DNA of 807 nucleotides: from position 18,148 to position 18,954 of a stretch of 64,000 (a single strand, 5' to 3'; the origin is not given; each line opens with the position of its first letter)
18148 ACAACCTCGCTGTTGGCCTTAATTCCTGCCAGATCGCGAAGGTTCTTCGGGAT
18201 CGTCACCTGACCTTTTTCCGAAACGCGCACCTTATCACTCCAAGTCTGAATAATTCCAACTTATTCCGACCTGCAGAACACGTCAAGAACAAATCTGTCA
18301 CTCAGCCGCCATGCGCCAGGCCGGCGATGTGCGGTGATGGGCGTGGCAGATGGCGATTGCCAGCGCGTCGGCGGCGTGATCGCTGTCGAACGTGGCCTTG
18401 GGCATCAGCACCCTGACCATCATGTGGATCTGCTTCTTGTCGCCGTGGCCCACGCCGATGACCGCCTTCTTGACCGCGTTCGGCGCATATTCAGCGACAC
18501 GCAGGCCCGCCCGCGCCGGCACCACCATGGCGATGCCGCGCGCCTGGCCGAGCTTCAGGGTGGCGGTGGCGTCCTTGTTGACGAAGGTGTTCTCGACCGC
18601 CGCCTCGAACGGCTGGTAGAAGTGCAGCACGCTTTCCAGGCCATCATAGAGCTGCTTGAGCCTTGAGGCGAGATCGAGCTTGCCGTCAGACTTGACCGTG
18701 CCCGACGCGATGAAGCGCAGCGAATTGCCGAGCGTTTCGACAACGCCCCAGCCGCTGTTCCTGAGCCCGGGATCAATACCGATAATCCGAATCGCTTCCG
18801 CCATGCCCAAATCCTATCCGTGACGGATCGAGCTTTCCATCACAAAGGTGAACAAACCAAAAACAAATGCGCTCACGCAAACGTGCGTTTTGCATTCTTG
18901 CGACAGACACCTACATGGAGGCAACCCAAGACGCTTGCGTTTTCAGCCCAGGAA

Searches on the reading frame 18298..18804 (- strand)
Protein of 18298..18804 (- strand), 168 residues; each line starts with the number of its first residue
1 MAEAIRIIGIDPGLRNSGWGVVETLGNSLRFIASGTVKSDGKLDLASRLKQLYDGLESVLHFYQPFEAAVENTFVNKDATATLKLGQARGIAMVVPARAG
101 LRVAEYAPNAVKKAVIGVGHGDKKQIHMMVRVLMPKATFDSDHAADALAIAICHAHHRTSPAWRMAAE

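Call 8: find_related_loci(query=window:18298-18804:-, collection=genome_contigs, flank=6000)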
Query window:18298-18804:- (168 aa) in genome_contigs; peptide patterns used: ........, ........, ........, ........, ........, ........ (x = any residue, [..] = any of these).
600 stretches matched a pattern (row limit reached: there are more); 552 encode a relative of the query (tblastn E <= 1e-3); the best 80 are kept; 80 distinct loci.
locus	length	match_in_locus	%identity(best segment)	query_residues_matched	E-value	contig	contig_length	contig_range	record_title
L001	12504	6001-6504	93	1-168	4e-105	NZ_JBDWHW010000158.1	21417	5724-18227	MAG: Hoeflea sp. isolate CI.59.F.A1_421_65 CI_59_F_A1_421_65_000000000158, whole genome shotgun sequence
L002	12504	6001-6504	91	1-168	1e-101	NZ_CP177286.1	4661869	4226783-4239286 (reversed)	Hoeflea sp. Naph1 chromosome, complete genome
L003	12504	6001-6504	89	1-168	2e-101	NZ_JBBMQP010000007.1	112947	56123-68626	Hoeflea sp. AS60 isolate_60_7, whole genome shotgun sequence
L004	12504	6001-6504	86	1-168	6e-99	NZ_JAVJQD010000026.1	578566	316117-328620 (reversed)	MAG: Hoeflea sp. isolate E1-EBD-11 k141_25609, whole genome shotgun sequence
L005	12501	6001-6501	81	1-167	2e-89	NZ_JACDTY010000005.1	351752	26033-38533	Mesorhizobium neociceri strain CCANP35 NODE_5_length_351752_cov_24.296378, whole genome shotgun sequence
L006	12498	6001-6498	82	1-166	5e-89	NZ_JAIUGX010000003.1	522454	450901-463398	Mesorhizobium sp. ES1-1 contig_3, whole genome shotgun sequence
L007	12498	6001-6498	81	1-166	5e-89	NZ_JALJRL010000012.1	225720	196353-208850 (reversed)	Mesorhizobium sp. Mes31 NODE_12_length_225720_cov_20.6662225720, whole genome shotgun sequence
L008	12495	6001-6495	82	1-165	5e-89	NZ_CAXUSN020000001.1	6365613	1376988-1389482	Mesorhizobium sp. LjRoot246 LJR246c1, whole genome shotgun sequence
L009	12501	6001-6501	80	1-167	4e-88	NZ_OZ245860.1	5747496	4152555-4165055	MAG: Mesorhizobium sp. isolate ae925171-fcc8-4610-a4e3-48073542a061 chromosome 1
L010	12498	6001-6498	80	1-166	2e-87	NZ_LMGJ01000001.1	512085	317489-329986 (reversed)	Mesorhizobium sp. Root157 contig_1, whole genome shotgun sequence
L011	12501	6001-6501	79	1-167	4e-87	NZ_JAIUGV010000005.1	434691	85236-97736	Mesorhizobium sp. ES1-4 contig_5, whole genome shotgun sequence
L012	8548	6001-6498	81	1-166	8e-87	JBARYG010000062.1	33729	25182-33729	MAG: Mesorhizobium sp. isolate MFD12216_ilm_asm_bin16 k127_17671, whole genome shotgun sequence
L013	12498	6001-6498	80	1-166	2e-85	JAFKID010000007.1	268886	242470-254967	MAG: Mesorhizobium sp. isolate SCN18_13_7_16_R1_B_65_18 SCN18_13_7_16_R1_B_scaffold_66, whole genome shotgun sequence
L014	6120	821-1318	79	1-166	6e-85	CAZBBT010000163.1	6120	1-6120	MAG TPA_asm: uncultured Mesorhizobium sp. isolate SRP263527_co2_171 genome assembly, contig: NODE_12774_length_6120_cov_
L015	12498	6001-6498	79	1-166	6e-84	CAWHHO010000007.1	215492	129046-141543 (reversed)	MAG: uncultured Alphaproteobacteria bacterium isolate MFD01916.bin.2.20 genome assembly, contig: contig_802, whole genom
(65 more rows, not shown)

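Call 23: search_protein_families(library=pfam, proteins=[window:18298-18804:-], max_evalue=0.01)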
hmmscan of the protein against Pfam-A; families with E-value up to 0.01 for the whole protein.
window:18298-18804:- (168 aa): 1 family
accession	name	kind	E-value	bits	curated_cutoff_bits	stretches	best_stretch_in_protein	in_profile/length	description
PF02075.23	RuvC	-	6.7e-45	153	22.2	1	7-154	1-148/148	Crossover junction endodeoxyribonuclease RuvC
